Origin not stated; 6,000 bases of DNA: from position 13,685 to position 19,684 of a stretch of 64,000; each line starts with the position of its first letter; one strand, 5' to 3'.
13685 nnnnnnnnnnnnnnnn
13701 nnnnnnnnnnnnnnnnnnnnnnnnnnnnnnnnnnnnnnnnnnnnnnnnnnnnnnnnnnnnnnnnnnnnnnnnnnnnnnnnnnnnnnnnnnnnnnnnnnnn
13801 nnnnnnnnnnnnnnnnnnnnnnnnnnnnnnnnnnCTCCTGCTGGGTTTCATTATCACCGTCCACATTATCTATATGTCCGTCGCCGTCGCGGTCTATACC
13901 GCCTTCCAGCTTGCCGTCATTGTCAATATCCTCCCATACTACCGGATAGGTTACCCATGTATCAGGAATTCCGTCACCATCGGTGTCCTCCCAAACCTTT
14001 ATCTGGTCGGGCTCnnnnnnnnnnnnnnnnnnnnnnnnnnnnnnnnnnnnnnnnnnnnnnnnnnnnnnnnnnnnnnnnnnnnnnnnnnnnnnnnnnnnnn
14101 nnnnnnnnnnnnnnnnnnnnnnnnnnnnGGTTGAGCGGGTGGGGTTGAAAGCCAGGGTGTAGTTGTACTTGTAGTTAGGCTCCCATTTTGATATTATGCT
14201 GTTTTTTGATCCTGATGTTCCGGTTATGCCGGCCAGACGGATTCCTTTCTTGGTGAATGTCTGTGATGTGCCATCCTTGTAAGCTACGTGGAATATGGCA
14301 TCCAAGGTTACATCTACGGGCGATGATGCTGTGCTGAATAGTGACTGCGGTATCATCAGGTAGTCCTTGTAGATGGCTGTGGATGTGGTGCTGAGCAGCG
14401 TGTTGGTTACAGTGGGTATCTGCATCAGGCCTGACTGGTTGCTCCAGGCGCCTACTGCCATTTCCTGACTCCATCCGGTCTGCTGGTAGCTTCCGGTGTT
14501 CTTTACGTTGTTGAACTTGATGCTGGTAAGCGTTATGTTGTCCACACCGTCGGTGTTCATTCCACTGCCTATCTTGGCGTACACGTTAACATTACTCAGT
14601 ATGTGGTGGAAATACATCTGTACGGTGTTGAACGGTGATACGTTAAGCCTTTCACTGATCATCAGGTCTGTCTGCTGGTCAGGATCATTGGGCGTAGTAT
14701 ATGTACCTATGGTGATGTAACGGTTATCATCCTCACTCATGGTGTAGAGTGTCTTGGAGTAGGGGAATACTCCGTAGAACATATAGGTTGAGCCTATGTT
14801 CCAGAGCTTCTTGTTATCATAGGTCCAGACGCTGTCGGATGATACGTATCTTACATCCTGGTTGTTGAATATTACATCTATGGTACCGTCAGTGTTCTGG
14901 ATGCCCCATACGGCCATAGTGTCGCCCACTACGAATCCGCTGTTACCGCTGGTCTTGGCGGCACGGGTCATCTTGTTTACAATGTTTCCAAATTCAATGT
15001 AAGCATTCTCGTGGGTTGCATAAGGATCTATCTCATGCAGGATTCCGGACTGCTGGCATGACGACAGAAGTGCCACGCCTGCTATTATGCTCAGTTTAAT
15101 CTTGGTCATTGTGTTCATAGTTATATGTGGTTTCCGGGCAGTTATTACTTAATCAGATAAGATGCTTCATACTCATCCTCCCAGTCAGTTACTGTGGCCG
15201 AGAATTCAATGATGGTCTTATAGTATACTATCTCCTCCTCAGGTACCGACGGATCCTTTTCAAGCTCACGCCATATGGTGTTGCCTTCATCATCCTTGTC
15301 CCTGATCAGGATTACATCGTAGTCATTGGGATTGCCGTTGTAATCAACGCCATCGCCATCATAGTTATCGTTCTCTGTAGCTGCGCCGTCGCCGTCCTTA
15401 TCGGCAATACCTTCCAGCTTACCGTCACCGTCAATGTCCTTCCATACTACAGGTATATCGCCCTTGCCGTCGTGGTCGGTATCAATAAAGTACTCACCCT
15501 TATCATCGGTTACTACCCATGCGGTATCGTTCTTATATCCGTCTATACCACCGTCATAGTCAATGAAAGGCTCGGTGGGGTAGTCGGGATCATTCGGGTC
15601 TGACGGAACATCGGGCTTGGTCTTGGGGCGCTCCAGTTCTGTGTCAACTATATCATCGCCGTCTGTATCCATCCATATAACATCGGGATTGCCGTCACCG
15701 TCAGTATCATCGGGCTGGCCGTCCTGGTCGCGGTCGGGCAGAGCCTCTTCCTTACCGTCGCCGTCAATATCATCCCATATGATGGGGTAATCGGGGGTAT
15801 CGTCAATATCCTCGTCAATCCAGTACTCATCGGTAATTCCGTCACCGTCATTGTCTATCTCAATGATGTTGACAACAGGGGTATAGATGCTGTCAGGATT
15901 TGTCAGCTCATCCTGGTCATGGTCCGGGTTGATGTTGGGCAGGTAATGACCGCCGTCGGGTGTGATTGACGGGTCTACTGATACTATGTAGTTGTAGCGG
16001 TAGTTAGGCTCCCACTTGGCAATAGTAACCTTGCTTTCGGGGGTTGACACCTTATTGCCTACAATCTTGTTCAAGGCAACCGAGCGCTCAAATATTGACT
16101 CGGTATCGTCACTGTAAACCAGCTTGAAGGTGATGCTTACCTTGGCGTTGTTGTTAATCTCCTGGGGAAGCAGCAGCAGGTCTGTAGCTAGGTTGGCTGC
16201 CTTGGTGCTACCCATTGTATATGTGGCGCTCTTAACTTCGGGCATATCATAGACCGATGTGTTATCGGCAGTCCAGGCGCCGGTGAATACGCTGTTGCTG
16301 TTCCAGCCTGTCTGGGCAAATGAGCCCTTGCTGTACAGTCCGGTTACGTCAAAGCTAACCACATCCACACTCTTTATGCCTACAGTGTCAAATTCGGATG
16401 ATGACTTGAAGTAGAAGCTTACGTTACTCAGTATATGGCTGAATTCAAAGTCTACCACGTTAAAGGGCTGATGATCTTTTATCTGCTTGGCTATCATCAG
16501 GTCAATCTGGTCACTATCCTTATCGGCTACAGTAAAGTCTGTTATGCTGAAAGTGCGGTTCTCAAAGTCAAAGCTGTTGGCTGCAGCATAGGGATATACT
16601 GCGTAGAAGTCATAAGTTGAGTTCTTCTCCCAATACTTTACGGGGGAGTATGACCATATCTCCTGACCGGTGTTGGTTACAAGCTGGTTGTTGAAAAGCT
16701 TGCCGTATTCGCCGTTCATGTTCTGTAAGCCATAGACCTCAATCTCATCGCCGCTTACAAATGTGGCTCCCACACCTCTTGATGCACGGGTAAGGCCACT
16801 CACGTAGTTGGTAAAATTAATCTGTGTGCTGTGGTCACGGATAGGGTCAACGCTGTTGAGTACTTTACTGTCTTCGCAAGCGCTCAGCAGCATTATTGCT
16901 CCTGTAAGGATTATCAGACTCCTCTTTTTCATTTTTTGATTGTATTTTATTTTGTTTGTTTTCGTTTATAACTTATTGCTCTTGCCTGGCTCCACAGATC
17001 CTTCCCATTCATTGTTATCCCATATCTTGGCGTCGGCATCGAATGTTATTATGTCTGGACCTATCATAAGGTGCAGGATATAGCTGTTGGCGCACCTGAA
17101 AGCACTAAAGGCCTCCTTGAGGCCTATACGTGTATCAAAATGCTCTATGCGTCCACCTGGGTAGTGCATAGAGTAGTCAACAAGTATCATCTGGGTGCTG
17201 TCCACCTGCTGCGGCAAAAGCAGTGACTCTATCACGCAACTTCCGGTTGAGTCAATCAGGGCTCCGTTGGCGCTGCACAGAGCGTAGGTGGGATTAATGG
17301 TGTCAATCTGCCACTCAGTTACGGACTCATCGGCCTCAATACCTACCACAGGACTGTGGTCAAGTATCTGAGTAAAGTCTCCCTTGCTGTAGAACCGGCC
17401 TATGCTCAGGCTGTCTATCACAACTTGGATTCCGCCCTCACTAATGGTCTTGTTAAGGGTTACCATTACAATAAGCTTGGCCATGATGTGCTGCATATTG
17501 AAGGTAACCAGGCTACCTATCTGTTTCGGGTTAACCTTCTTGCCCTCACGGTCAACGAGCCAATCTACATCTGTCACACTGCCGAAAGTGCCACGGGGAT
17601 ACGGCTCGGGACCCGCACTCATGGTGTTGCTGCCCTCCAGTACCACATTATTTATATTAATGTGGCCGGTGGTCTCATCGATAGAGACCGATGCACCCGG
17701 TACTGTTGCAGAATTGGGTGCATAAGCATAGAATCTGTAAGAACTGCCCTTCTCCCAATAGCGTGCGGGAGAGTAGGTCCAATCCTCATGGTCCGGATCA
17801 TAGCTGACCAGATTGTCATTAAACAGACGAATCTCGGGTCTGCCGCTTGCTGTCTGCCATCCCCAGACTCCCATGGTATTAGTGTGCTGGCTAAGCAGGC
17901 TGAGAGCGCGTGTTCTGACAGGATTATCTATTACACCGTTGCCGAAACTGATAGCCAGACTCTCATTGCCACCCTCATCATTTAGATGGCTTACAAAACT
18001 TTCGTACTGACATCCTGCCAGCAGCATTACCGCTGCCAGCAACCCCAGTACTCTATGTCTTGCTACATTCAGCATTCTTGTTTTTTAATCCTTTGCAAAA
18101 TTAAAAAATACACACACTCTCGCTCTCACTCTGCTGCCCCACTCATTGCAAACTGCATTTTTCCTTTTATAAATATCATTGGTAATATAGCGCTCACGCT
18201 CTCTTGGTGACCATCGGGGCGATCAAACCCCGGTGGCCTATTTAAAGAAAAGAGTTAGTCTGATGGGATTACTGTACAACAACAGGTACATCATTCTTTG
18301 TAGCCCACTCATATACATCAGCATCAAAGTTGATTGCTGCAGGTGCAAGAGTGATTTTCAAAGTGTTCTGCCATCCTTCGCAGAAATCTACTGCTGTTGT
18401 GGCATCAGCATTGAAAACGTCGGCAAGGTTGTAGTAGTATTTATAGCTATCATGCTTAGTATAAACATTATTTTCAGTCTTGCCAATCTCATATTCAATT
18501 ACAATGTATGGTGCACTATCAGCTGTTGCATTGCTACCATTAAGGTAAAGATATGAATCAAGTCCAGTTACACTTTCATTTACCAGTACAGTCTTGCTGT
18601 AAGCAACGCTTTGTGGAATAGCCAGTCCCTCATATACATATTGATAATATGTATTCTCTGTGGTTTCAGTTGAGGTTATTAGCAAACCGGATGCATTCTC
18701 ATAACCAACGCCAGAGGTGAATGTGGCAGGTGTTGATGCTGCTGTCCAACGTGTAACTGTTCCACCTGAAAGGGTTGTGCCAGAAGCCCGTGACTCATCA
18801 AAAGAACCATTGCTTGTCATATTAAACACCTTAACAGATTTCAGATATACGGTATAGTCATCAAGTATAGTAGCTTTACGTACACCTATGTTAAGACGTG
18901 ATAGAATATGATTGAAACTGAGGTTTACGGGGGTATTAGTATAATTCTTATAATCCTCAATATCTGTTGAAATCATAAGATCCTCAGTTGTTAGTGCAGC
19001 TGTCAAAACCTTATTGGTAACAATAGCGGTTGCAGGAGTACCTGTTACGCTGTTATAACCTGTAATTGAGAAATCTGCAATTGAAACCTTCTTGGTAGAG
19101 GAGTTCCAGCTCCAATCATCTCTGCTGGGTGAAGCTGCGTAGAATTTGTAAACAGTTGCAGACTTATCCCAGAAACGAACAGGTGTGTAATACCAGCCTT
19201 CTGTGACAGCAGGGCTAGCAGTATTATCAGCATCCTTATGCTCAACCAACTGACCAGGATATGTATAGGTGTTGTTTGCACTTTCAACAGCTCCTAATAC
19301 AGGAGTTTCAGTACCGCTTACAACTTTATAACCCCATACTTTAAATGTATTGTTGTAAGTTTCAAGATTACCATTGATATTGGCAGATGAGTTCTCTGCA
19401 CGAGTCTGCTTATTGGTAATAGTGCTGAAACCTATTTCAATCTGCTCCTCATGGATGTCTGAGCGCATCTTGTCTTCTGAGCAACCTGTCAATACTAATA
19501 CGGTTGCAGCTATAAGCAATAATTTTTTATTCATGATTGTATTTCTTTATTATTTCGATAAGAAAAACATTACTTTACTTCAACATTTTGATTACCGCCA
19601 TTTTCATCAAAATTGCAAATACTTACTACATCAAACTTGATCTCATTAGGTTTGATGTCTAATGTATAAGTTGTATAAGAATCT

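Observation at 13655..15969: Two adjacent pilin-like genes carry 155-aa and 245-aa Asp-rich DxDxDG calcium-binding-type spacers, inserted between the pilin body and the C-terminal strand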

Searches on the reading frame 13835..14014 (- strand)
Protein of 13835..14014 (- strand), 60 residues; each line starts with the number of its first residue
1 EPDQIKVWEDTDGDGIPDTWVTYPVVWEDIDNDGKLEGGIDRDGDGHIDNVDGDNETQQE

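Call 74: search_protein_families(library=pfam, proteins=[window:13835-14014:-], max_evalue=10)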
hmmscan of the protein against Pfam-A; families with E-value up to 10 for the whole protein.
seq(60 aa): 4 families
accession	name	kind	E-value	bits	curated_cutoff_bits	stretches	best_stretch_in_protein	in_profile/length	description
PF18884.5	TSP3_bac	-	0.055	13.8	25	1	10-19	1-10/22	Bacterial TSP3 repeat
PF13517.12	FG-GAP_3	-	0.19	12.8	26.9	1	23-37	44-58/61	FG-GAP-like repeat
PF02412.23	TSP_3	-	0.28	11.3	25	1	9-19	14-24/36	Thrombospondin type 3 repeat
PF13405.12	EF-hand_6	-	1.6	9.2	25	1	40-49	9-18/30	EF-hand domain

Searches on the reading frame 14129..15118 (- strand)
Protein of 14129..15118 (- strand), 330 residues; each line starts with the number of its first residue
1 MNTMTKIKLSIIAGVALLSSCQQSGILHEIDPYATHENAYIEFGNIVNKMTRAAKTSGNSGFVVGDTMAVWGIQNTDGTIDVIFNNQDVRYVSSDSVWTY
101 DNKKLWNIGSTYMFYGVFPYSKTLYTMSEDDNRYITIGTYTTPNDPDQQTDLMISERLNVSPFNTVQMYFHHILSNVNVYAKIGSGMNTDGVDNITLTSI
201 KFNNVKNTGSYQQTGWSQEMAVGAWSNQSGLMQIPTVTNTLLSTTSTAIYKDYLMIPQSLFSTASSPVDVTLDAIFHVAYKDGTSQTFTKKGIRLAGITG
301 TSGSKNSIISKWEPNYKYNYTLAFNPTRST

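Call 7: search_protein_families(library=pfam, proteins=[window:14129-15118:-], max_evalue=10)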
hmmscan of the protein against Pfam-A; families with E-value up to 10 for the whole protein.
window:14129-15118:- (330 aa): 2 families
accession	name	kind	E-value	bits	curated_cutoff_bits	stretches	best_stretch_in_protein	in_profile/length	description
PF13149.12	Mfa_like_1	-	2.6e-22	80.5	27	1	51-327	1-234/246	Fimbrillin-like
PF18491.7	SRA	-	1.1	9.7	30.2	1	168-220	14-68/145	SET and RING associated domain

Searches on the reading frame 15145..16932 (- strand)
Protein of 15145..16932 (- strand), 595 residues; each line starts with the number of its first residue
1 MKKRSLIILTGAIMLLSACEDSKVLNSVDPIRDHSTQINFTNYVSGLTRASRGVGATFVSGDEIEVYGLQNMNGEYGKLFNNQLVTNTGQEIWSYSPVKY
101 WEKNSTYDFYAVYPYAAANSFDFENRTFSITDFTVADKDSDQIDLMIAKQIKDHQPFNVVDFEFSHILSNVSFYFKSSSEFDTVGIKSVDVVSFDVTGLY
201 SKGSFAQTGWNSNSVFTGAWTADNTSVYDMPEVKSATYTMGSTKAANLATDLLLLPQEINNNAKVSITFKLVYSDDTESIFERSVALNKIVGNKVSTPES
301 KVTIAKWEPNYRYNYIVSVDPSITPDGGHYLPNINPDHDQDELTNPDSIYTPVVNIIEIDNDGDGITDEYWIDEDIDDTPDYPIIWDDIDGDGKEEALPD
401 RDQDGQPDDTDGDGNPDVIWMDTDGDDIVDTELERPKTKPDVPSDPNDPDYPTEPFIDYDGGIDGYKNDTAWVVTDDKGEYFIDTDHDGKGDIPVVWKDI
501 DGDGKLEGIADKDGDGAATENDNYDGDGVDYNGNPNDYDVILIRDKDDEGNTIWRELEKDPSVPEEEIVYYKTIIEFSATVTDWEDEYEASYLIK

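Call 4: search_protein_families(library=pfam, proteins=[window:15145-16932:-], max_evalue=1)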
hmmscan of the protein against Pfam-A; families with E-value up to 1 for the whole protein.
window:15145-16932:- (595 aa): 2 families
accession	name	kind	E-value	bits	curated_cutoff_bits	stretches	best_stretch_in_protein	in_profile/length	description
PF13149.12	Mfa_like_1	-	8.5e-31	108.3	27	1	48-321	1-233/246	Fimbrillin-like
PF18914.6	DUF5666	-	0.018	15.8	27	0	44-75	21-53/60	Domain of unknown function (DUF5666)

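Call 9: search_solved_structures(query=window:15145-16932:-, max_evalue=1, show_alignments=2)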
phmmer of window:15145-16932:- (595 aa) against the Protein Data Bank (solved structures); distinct sequences matched with E-value up to 1: 0.

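Call 28: search_protein_families(library=ncbifam, proteins=[window:15145-16932:-], max_evalue=1)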
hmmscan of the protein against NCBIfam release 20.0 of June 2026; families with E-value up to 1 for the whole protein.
window:15145-16932:- (595 aa): 1 family
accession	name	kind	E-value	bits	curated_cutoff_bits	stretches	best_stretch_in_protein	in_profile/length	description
TIGR00648.1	recU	equivalog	0.034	14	176.75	1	152-205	27-82/169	Holliday junction resolvase RecU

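Call 66: find_homologous_proteins(query=window:15145-16932:-, max_evalue=1e-10)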
Query window:15145-16932:- (595 aa): 133 proteins with E <= 1e-10 among 8000 candidates; the best 120 are listed.
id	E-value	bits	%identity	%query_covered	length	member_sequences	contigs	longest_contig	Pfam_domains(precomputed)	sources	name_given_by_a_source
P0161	0.0e+0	1207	88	100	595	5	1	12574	PF13149.13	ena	-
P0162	0.0e+0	1197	88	100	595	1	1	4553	PF13149.13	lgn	-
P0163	0.0e+0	1195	88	100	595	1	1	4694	PF13149.13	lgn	-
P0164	0.0e+0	1192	87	100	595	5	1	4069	PF13149.13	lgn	-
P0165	0.0e+0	1165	85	100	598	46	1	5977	PF13149.13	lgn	-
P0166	0.0e+0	1162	85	100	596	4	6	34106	PF13149.13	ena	-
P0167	0.0e+0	1155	83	100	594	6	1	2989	PF13149.13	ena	-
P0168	0.0e+0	1138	82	100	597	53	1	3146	PF13149.13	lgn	-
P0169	0.0e+0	1086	80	100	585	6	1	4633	PF13149.13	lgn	-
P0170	0.0e+0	1083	80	100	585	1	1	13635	PF13149.13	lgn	-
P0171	1.5e-262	891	56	95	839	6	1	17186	PF13149.13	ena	-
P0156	8.7e-251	852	54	94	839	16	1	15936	PF13149.13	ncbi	-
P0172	4.1e-246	836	64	98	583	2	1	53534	PF13149.13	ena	-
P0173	6.4e-245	833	63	99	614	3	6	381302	PF13149.13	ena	-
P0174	1.7e-234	798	61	100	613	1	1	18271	PF13149.13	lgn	-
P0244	3.7e-100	354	52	54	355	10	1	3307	PF13149.13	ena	-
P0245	1.1e-99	353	52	54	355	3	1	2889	PF13149.13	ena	-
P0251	6.9e-92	327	37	92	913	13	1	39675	-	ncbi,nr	ncbi:MAG: fimbrillin family protein [Bacteroidaceae bacterium]|nr:fimbrillin family protein [Bactero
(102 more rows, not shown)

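Call 78: find_encoding_contigs(protein=P0251, flank=10000, max_places=2)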
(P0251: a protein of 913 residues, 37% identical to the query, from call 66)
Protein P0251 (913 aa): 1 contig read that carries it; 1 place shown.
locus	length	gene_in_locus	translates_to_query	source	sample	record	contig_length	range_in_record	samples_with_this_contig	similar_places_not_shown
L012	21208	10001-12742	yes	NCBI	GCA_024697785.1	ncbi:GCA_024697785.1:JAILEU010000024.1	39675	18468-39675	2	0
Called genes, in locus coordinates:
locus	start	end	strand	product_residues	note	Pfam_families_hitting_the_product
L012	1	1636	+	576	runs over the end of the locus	PF12099:DUF3575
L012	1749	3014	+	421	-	PF17145:DUF5119 (weak)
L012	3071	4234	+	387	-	PF13149:Mfa_like_1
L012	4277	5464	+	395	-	PF13149:Mfa_like_1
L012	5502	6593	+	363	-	PF13149:Mfa_like_1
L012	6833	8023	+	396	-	PF13149:Mfa_like_1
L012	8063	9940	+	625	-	PF13149:Mfa_like_1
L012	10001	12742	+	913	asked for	-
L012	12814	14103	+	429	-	PF13149:Mfa_like_1 (weak)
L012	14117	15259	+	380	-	-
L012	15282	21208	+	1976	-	?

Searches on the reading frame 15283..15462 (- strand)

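Call 74: search_protein_families(library=pfam, proteins=[window:15283-15462:-], max_evalue=10)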
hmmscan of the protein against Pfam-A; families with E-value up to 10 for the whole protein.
seq(60 aa): 1 family
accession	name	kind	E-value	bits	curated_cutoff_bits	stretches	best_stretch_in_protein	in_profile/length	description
PF22807.2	TrAA12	-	0.3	9.8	30.9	1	11-43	388-421/463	TrAA12-like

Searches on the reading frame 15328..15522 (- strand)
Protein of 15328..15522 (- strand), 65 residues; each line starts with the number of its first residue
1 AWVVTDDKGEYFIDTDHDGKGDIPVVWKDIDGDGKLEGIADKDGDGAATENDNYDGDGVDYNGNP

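Call 74: search_protein_families(library=pfam, proteins=[window:15328-15522:-], max_evalue=10)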
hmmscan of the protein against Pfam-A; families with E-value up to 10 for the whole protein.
seq(65 aa): 3 families
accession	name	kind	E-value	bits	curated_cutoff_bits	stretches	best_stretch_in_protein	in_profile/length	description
PF02412.23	TSP_3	-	0.021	14.9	25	1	14-34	2-20/36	Thrombospondin type 3 repeat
PF22807.2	TrAA12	-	0.65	8.7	30.9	1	9-58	373-427/463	TrAA12-like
PF13202.12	EF-hand_5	-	9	6.4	25.9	1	12-20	7-15/25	EF hand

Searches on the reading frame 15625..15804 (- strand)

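Call 74: search_protein_families(library=pfam, proteins=[window:15625-15804:-], max_evalue=10)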
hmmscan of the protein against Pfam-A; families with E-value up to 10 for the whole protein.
seq(60 aa): 1 family
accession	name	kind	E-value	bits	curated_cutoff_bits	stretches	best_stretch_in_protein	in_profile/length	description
PF01839.29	FG-GAP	-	2.6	8.5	22.1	1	12-19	9-16/37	FG-GAP repeat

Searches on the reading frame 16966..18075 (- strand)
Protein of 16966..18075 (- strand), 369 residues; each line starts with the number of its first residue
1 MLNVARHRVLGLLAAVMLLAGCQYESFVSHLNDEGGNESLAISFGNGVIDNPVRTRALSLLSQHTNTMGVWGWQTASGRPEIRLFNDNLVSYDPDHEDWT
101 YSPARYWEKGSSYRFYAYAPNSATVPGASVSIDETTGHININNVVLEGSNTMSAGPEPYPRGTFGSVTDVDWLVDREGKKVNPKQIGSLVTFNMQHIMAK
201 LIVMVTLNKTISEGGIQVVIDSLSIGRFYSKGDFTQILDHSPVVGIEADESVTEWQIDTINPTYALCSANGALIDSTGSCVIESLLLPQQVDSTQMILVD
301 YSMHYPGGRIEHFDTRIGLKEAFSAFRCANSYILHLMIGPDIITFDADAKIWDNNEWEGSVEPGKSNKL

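Call 4: search_protein_families(library=pfam, proteins=[window:16966-18075:-], max_evalue=1)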
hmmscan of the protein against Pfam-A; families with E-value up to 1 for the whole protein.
window:16966-18075:- (369 aa): 1 family
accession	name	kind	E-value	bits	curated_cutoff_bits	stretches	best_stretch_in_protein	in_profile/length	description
PF13149.12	Mfa_like_1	-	4e-15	56.9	27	1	55-299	1-202/246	Fimbrillin-like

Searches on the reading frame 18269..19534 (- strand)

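Call 4: search_protein_families(library=pfam, proteins=[window:18269-19534:-], max_evalue=1)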
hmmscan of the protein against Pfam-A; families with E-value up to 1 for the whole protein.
window:18269-19534:- (421 aa): 1 family
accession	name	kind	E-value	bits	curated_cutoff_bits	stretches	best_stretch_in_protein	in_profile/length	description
PF13149.12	Mfa_like_1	-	1.6e-06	28.7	27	1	100-330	30-211/246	Fimbrillin-like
